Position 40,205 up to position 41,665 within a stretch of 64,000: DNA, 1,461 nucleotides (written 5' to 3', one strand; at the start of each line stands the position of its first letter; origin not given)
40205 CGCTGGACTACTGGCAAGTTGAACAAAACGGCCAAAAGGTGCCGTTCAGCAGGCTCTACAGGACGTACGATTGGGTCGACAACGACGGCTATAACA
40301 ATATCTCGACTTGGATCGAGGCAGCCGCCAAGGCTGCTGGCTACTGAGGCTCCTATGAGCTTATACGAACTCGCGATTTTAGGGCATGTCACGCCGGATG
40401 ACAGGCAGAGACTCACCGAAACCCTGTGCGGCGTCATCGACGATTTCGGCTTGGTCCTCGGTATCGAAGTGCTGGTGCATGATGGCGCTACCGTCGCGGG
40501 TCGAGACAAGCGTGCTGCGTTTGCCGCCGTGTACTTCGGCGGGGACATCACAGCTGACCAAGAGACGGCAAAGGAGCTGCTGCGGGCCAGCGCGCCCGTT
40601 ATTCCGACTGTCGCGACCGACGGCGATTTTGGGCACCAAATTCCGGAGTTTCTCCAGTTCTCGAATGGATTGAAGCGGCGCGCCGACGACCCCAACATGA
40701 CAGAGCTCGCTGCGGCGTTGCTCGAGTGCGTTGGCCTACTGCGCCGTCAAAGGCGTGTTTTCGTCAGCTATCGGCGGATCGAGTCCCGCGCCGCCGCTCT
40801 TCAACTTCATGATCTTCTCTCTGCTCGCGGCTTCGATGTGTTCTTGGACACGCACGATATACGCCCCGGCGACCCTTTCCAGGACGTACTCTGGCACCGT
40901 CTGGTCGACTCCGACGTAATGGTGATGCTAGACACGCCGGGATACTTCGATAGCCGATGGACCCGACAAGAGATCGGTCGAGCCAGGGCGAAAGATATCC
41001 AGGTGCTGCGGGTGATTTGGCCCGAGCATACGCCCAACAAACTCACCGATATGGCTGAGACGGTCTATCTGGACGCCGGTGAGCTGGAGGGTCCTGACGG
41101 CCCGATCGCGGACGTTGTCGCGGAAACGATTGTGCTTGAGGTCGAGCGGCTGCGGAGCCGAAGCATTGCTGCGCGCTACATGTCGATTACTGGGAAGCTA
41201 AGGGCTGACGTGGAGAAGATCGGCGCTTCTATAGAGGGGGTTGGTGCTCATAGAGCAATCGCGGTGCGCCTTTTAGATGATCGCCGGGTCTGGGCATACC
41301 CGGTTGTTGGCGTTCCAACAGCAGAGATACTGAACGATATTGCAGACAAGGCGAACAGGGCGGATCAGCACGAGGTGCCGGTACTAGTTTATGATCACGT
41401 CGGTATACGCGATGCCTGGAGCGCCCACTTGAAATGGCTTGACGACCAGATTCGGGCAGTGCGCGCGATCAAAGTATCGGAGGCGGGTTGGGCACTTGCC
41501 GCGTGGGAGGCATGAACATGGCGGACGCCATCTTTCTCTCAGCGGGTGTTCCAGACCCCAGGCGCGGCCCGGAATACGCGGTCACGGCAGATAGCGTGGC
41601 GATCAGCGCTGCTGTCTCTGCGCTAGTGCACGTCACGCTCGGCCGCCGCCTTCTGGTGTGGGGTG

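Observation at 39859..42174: Thoeris-like three-gene cassette: ThsB-type TIR, a multidomain TIR protein and an effector-less stand-alone SLOG protein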

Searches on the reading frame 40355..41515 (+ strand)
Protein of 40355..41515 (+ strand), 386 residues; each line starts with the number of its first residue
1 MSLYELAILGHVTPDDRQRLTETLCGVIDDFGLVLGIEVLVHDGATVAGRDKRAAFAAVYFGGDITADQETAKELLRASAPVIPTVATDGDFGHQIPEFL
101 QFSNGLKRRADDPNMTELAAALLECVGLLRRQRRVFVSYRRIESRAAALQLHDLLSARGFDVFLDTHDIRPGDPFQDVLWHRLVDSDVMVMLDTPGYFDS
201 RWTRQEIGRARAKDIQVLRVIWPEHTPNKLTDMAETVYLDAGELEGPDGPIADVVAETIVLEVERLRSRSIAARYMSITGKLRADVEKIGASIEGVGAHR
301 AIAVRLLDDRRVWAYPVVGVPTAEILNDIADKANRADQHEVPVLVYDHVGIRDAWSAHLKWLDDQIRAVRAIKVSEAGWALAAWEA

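Call 4: search_protein_families(library=pfam, proteins=[window:40355-41515:+], max_evalue=1)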
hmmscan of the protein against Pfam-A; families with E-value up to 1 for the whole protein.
window:40355-41515:+ (386 aa): 2 families
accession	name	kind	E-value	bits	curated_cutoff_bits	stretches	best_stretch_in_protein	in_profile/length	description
PF13676.11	TIR_2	-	2e-17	64.2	28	1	135-241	1-108/122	TIR domain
PF01582.25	TIR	-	0.002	18.4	21.3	1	136-208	5-78/179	TIR domain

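Call 5: search_protein_families(library=padloc, proteins=[window:40355-41515:+], max_evalue=1)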
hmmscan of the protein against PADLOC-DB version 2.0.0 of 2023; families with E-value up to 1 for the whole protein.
window:40355-41515:+ (386 aa): 11 families
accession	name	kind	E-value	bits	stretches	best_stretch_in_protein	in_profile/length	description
PDLC00434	ThsB1|ThsB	-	1.8e-80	269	1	3-377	10-388/396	TIR-like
PDLC02012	SAVED5--SAVED_TIR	-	3.7e-09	34.2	1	133-206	14-87/404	-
PDLC00727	Effector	-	1.6e-06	24.9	1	127-174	168-215/590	TIR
PDLC02013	SAVED5--SAVED_TIR_JAB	-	3.3e-06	23.9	1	125-183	165-222/584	-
PDLC05062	PDC-S66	-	2.8e-05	21.7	1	135-223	151-239/282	-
PDLC00419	ThsB1|ThsB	-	5.2e-05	21.1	1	130-221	25-119/165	TIR-like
PDLC00424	ThsB1|ThsB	-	0.00031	18.6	1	133-199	102-168/234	TIR-like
PDLC00728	Effector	-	0.00047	17.2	1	133-173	10-50/432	TIR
PDLC00436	ThsB1|ThsB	-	0.015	12.8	1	132-221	35-127/183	TIR-like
PDLC02421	Aga_TIR-PNTD1-PNTD2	-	0.021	11.9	1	134-207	5-79/430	Class I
PDLC03957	bSEFIR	-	0.076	10.8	1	124-173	37-81/412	-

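Call 35: find_homologous_proteins(query=window:40355-41515:+, max_evalue=0.001)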
Query window:40355-41515:+ (386 aa): 1836 proteins with E <= 0.001 among 8000 candidates; the best 120 are listed.
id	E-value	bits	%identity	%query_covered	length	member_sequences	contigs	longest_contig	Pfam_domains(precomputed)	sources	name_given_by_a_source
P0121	1.6e-250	849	99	100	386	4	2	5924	PF13676.12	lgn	-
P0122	2.8e-244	828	95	100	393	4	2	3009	PF13676.12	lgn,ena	-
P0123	7.8e-220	748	88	100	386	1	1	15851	PF13676.12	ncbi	-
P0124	2.7e-218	742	87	100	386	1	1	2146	PF13676.12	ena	-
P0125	1.1e-217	741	85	100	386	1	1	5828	PF13676.12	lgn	-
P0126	1.9e-217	740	85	100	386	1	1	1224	PF13676.12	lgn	-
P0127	2.5e-216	736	84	100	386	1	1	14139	PF13676.12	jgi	-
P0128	4.9e-216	735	85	100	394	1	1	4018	PF13676.12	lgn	-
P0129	5.2e-216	735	85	100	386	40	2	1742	PF13676.12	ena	-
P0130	5.8e-215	732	85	100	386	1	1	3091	PF13676.12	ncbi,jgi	jgi:hypothetical protein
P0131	1.1e-214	731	84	100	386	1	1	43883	PF13676.12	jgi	jgi:hypothetical protein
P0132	1.3e-213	727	85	100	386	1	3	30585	PF13676.12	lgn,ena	-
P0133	1.3e-213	727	84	100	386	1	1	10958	PF13676.12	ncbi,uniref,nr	ncbi:hydrogenase maturation factor [Rhodoblastus acidophilus]|uniref:toll/interleukin-1 receptor dom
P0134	1.5e-213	727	84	100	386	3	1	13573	PF13676.12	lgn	-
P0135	3.6e-213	726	84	100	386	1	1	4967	PF13676.12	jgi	jgi:hydrogenase maturation factor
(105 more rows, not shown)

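Call 42: search_protein_families(library=ncbifam, proteins=[window:40355-41515:+], max_evalue=1)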
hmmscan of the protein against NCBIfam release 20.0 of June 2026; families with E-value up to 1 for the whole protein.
window:40355-41515:+ (386 aa): 3 families
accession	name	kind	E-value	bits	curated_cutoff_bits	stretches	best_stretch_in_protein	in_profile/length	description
NF058526.1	Thoeris_type3_ThcB4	equivalog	1.2e-147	491.7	220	1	4-379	1-375/375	Thoeris type III anti-phage system protein ThcB4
NF042941.1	Retron_TIR_antiphage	equivalog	5.7e-06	25.4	600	1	133-216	340-423/464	TIR domain-containing anti-phage reverse transcriptase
NF040588.1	FxsC_Nterm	equivalog_domain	0.00054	20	130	1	162-210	48-95/182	TIR-like protein FxsC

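Call 43: search_protein_families(library=phrogs, proteins=[window:40355-41515:+], max_evalue=0.001)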
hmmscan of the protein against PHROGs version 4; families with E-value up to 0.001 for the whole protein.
window:40355-41515:+ (386 aa): 0 families

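Call 45: predict_structure(alignment_id=A2)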
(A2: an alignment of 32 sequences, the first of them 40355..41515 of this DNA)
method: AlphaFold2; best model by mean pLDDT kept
length: 386 residues; sequences in the alignment: 32
mean_pLDDT: 81.1   pTM: 0.78
mean pLDDT of the five models: 81.1, 80.2, 76.0, 72.6, 60.2
residues with pLDDT >= 90: 73; 70-90: 248; 50-70: 62; < 50: 3
segments of 3 or more residues with pLDDT < 50: none
pLDDT, mean of each block of 10 residues (from residue 1): 88 95 92 88 93 86 90 88 90 89 82 90 82 80 81 87 74 68 78 65 61 73 67 71 81 88 81 79 87 78 88 84 80 80 77 63 75 84 81
secondary structure, 60 per line:
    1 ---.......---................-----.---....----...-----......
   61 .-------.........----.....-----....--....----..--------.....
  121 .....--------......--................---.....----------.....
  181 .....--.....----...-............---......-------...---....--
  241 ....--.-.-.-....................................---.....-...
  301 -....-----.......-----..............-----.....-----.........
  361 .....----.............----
elements in order: E4-10 H14-29 E39-42 E55-61 H69-77 E82-86 H92-95 H98-101 H116-125 E134-139 H142-157 E161-165 H176-185 E188-192 H201-212 E216-221 E235-238 H253-288 E292-296 E302-305 E311-317 H323-336 E342-346 H352-365 E370-373 H374-382

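Call 49: fold_search(model_id=the predicted structure, library=pdb)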
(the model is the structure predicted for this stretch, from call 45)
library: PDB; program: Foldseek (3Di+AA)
matches with E <= 10: 1534; with E <= 0.001: 19
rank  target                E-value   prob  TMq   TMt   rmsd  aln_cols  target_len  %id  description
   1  4imp_A                4.6e-05  0.89  0.19  0.15  19.2       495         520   12  The missing linker: a dimerization motif located within polyketide synthase modules (released 2013-03-27)
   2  5dn8                  7.5e-05  0.97  0.22  0.21  20.0       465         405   11  1.76 Angstrom Crystal Structure of GTP-binding Protein Der from Coxiella burnetii in Complex with GDP. (released 2015-10-14)
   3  6xrs_B                1.4e-04  0.96  0.22  0.21  20.1       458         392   13  Crystal structure of a GTP-binding protein EngA (Der homolog) from Neisseria gonorrhoeae bound to GDP (released 2020-09-23)
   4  6xrs_D                2.2e-04  0.93  0.22  0.21  19.9       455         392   13  Crystal structure of a GTP-binding protein EngA (Der homolog) from Neisseria gonorrhoeae bound to GDP (released 2020-09-23)
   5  4dcv                  2.5e-04  0.99  0.28  0.27  14.4       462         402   12  Crystal Structure of B. subtilis EngA in complex with GMPPCP (released 2012-11-14)
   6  7dnr_B                2.5e-04  0.97  0.19  0.20  18.7       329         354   11  Crystal Structure of Zn-bound SIS Domain of Glucosamine-6-P Synthase from E. coli (released 2021-12-15)
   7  2put_D                3.1e-04  0.85  0.16  0.18  20.2       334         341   12  The crystal structure of isomerase domain of glucosamine-6-phosphate synthase from Candida albicans (released 2007-09-11)
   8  4imp_D                3.5e-04  0.75  0.21  0.16  19.5       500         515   11  The missing linker: a dimerization motif located within polyketide synthase modules (released 2013-03-27)
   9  3c3j_A                3.9e-04  0.97  0.21  0.21  20.1       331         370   11  Crystal structure of tagatose-6-phosphate ketose/aldose isomerase from Escherichia coli (released 2008-02-19)
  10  2hjg                  4.1e-04  0.98  0.27  0.26  13.8       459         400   12  The crystal structure of the B. subtilis YphC GTPase in complex with GDP (released 2006-08-08)
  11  2puv_D                4.1e-04  0.85  0.17  0.19  20.1       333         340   13  The crystal structure of isomerase domain of glucosamine-6-phosphate synthase from Candida albicans (released 2007-09-11)
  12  6xrs_A                4.9e-04  0.93  0.23  0.23  20.6       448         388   12  Crystal structure of a GTP-binding protein EngA (Der homolog) from Neisseria gonorrhoeae bound to GDP (released 2020-09-23)
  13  4dcu                  5.4e-04  0.97  0.28  0.27  14.3       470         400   12  Crystal Structure of B. subtilis EngA in complex with GDP (released 2012-11-14)
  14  7uqy_B                5.7e-04  0.69  0.20  0.14  26.9       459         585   11  Cryo-EM structure of the human Exostosin-1 and Exostosin-2 heterodimer in complex with UDP-GlcA (released 2022-09-28)
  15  3w0l_D                6.1e-04  0.92  0.21  0.15  18.9       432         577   10  The crystal structure of Xenopus Glucokinase and Glucokinase Regulatory Protein complex (released 2013-07-17)
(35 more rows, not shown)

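Call 97: search_solved_structures(query=A2, max_evalue=0.01)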
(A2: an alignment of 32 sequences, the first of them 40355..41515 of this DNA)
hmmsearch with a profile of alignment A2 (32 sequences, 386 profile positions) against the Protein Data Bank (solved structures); distinct sequences matched with E-value up to 0.01: 8.
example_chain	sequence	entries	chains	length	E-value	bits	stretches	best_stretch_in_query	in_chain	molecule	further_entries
7uxr_A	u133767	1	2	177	8.1e-05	25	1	132-224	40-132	TIR domain protein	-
8p2m_A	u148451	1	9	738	0.00046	22.5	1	126-199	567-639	NAD(+) hydrolase tir-1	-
9tzw_A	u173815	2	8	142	0.0074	18.6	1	135-200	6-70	NAD(+) hydrolase SARM1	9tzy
9mw1_B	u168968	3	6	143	0.0075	18.6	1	135-200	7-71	NAD(+) hydrolase SARM1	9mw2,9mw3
6o0u_A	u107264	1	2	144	0.0075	18.6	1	135-200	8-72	Sterile alpha and TIR motif-containing protein 1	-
10ra_A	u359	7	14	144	0.0075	18.6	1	135-200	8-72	Sterile alpha and TIR motif-containing protein 1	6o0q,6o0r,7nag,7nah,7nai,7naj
10rb_A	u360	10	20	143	0.0076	18.6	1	135-200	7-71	NAD(+) hydrolase SARM1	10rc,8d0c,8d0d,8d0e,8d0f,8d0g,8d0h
9hq0_A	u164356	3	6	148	0.0082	18.4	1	135-200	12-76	NAD(+) hydrolase SARM1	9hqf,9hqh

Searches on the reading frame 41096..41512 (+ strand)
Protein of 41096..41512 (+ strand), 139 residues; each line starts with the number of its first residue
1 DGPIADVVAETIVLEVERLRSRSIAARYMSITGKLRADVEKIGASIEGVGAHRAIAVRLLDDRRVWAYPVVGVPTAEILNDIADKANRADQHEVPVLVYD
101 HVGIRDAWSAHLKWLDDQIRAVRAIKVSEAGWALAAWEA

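Call 54: search_solved_structures(query=A4, max_evalue=10)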
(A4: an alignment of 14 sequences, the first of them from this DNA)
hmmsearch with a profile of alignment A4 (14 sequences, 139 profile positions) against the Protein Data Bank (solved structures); distinct sequences matched with E-value up to 10: 4.
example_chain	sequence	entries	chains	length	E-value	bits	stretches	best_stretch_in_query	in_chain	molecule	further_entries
8fmw_Q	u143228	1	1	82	0.28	14.3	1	4-66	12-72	30S ribosomal protein S17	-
2xtb_A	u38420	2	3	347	0.33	14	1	8-87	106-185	ADENOSINE KINASE | Adenosine kinase, putative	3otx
4n08_A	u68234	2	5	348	0.33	14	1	8-87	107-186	Adenosine kinase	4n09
4esy_A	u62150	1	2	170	0.56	13.3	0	59-98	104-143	CBS domain containing membrane protein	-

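Call 56: search_protein_families(library=pfam, proteins=[window:41096-41512:+], max_evalue=10)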
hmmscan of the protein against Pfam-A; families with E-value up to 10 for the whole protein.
seq(139 aa): 1 family
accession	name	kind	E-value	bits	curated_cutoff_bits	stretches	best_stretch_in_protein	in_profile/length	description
PF11530.13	Pilin_PilX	-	0.24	11.8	25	1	53-77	58-82/127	Minor type IV pilin, PilX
